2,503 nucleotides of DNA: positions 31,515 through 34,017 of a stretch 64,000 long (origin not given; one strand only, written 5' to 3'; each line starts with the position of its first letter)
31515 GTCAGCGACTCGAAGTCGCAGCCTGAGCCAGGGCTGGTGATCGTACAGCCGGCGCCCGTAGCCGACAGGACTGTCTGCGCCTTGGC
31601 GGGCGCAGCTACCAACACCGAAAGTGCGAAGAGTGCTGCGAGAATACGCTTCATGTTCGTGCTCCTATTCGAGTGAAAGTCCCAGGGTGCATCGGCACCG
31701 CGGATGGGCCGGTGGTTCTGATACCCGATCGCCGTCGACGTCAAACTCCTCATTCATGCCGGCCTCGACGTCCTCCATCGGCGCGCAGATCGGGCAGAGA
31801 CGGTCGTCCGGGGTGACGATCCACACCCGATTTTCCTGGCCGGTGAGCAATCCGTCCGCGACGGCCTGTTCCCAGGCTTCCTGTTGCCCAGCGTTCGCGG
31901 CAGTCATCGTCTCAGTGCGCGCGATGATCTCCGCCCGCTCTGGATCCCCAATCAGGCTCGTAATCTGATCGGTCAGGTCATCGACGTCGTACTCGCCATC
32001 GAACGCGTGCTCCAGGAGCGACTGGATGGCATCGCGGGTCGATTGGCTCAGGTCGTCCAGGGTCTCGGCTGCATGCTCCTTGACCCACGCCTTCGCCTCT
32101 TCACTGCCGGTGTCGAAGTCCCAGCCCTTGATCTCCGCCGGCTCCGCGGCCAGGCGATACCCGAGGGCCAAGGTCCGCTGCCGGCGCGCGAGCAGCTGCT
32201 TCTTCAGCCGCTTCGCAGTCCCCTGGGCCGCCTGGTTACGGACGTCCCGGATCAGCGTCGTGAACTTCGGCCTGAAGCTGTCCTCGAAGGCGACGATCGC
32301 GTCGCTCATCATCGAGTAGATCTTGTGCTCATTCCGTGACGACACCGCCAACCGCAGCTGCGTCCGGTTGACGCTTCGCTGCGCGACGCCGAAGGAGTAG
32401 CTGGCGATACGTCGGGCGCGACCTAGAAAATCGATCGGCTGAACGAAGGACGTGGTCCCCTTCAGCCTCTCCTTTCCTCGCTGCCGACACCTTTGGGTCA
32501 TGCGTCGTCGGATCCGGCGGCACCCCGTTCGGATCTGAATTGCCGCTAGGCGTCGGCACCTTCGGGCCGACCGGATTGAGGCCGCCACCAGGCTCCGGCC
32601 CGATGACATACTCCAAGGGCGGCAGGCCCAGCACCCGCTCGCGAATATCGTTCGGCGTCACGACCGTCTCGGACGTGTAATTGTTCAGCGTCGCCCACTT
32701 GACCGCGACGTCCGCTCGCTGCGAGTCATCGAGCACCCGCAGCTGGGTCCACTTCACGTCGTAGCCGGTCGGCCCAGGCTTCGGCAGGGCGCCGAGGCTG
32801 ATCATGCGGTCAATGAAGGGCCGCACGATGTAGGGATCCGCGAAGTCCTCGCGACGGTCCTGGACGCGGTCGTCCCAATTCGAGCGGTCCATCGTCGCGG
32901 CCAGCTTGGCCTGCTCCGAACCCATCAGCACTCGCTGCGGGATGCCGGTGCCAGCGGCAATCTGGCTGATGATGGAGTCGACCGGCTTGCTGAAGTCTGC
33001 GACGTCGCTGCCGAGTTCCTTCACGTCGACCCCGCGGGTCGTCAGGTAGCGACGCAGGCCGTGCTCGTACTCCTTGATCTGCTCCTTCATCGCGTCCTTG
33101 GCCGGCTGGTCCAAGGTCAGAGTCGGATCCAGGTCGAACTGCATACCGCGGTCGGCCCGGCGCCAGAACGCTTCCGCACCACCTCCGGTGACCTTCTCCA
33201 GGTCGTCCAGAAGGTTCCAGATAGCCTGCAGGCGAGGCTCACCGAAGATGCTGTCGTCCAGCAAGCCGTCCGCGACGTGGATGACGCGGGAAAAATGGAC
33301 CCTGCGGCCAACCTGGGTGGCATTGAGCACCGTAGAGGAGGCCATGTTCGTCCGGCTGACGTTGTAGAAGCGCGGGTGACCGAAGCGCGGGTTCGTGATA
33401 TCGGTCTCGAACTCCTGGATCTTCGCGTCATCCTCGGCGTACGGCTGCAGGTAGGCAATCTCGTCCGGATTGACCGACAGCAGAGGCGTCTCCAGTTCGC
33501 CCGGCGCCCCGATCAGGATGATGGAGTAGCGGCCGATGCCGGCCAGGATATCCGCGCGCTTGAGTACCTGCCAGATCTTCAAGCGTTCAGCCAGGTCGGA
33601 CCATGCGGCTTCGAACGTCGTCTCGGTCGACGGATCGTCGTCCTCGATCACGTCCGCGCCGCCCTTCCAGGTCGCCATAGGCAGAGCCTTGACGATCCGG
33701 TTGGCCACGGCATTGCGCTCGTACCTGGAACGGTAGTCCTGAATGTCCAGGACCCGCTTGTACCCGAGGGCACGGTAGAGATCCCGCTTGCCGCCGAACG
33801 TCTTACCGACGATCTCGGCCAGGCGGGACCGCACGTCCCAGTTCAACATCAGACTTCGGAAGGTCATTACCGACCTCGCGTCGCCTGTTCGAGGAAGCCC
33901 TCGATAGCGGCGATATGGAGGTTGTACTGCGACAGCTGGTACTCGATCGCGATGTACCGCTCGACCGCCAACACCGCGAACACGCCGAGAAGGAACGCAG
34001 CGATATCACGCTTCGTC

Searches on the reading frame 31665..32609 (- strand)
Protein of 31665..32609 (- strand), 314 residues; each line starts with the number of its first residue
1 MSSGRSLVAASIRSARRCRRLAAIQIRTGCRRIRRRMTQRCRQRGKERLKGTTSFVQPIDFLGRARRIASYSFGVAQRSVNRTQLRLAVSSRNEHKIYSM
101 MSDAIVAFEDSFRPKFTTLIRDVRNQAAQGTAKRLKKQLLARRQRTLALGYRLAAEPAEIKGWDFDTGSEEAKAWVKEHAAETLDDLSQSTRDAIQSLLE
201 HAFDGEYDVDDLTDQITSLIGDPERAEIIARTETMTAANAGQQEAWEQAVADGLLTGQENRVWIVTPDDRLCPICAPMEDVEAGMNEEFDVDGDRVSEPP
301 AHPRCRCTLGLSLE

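Call 76: search_protein_families(library=pfam, max_evalue=0.01, proteins=[window:31665-32609:-])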
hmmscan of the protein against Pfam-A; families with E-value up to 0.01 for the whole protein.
window:31665-32609:- (314 aa): 1 family
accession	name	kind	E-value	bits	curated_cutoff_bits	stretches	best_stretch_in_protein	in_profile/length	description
PF04233.19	Phage_Mu_F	-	8.5e-10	39.8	29.6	1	208-309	16-111/112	Phage Mu protein F like protein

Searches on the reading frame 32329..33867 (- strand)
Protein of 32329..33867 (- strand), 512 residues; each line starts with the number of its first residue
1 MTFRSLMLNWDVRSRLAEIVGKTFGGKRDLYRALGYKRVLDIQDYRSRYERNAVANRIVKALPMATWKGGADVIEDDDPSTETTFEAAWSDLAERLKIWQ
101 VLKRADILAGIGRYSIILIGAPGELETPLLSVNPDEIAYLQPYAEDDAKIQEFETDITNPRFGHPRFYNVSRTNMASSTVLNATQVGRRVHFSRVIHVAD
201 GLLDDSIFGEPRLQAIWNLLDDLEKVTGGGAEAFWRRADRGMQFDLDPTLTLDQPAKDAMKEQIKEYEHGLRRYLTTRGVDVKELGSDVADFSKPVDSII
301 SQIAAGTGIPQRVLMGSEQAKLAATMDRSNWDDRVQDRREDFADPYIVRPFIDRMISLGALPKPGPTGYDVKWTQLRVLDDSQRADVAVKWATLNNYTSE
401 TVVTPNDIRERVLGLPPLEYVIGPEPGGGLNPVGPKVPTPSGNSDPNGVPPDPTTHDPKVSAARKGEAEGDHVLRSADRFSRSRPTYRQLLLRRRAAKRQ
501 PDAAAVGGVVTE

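Call 12: search_protein_families(library=phrogs, proteins=[window:32329-33867:-])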
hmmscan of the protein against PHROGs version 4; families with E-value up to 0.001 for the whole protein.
window:32329-33867:- (512 aa): 3 families
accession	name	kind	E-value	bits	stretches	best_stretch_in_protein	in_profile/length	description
phrog_146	-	head and packaging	1.7e-67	229.7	1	23-467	33-473/587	portal protein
phrog_12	-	head and packaging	1.7e-06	28.3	1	180-320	194-335/646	portal protein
phrog_15615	-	head and packaging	4.7e-06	27.1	1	27-196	20-175/194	virion structural protein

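Call 20: search_dna_similar(query=window:32329-33867:-, collection=phages, mode=protein, max_rows=25)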
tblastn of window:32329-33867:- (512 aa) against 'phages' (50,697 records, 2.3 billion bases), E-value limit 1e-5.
Records with a match: 339; places in all: 339; records where one place covers at least 80% of the query: 33.
Best place of each record, by identity: <60% 339.
By first word of the organism name: Salmonella 131; Klebsiella 57; Pseudomonas 44; Escherichia 26; Vibrio 17; Pseudoalteromonas 9; Aeromonas 7; Erwinia 6; Mannheimia 5; Enterobacter 5; and 18 more.
By host as written in the record: - 81; Klebsiella pneumoniae 32; Pseudomonas aeruginosa 20; Escherichia coli 11; Salmonella enterica subsp. enterica serovar Typhimurium 9; Salmonella enterica 9; Salmonella sp. 8; Escherichia coli K-12 5; and 105 more.
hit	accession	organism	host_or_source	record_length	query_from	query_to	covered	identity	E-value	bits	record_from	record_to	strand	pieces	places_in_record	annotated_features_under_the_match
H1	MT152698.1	Halorubrum phage Hardycor1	Halorubrum coriense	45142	9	442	85%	37.7%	3e-78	273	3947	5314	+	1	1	por: portal protein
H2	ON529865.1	Brevundimonas phage vB_BpoS-StAshley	Brevundimonas pondensis LVF1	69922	8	458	88%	35.8%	2e-75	265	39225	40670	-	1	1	hypothetical protein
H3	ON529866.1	Brevundimonas phage vB_BpoS-MaInes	Brevundimonas pondensis LVF1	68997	8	458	88%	35.4%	1e-74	262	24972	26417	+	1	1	hypothetical protein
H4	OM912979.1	Salmonella phage CF-SP1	Salmonella enterica subsp. enterica ...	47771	13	479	91%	27.0%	1e-25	117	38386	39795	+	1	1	hypothetical protein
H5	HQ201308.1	Cronobacter phage ENT47670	Cronobacter sakazakii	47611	13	445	85%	27.5%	9e-29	127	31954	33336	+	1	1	hypothetical protein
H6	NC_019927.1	Cronobacter phage ENT47670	Cronobacter sakazakii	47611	13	445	85%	27.5%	9e-29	127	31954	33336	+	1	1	portal protein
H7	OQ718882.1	Klebsiella phage vB_KpnS_SCNJ1-C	Klebsiella pneumonia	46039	14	419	79%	29.0%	3e-33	140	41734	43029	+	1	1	hypothetical protein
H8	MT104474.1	Pseudomonas phage MR14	-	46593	25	454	84%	27.1%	2e-24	114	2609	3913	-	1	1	hypothetical protein | putative head morphogenesis protein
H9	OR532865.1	Klebsiella phage RCIP0071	Klebsiella pneumoniae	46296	14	419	79%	28.6%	1e-32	139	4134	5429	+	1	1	hypothetical protein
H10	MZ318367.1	Klebsiella phage BUCT610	Klebsiella pneumoniae 1119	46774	14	419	79%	28.6%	3e-32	137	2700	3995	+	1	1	portal protein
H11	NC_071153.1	Klebsiella phage BUCT610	Klebsiella pneumoniae 1119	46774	14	419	79%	28.6%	3e-32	137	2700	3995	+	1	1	portal protein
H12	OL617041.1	Flyfo siphovirus Tbat1_6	Pteropus tonganus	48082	14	419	79%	28.6%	3e-32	137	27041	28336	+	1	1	protein of unknown function DUF1073 | hypothetical protein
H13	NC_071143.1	Flyfo siphovirus Tbat1_6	Pteropus tonganus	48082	14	419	79%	28.6%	3e-32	137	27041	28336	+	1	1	portal protein | hypothetical protein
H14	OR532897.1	Klebsiella phage RCIP0103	Klebsiella pneumoniae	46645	14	419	79%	28.6%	3e-32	137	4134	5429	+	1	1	hypothetical protein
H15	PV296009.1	Klebsiella phage vB_KpnP_XY3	Klebsiella pneumoniae 32416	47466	14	419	79%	28.6%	5e-32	137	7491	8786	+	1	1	hypothetical protein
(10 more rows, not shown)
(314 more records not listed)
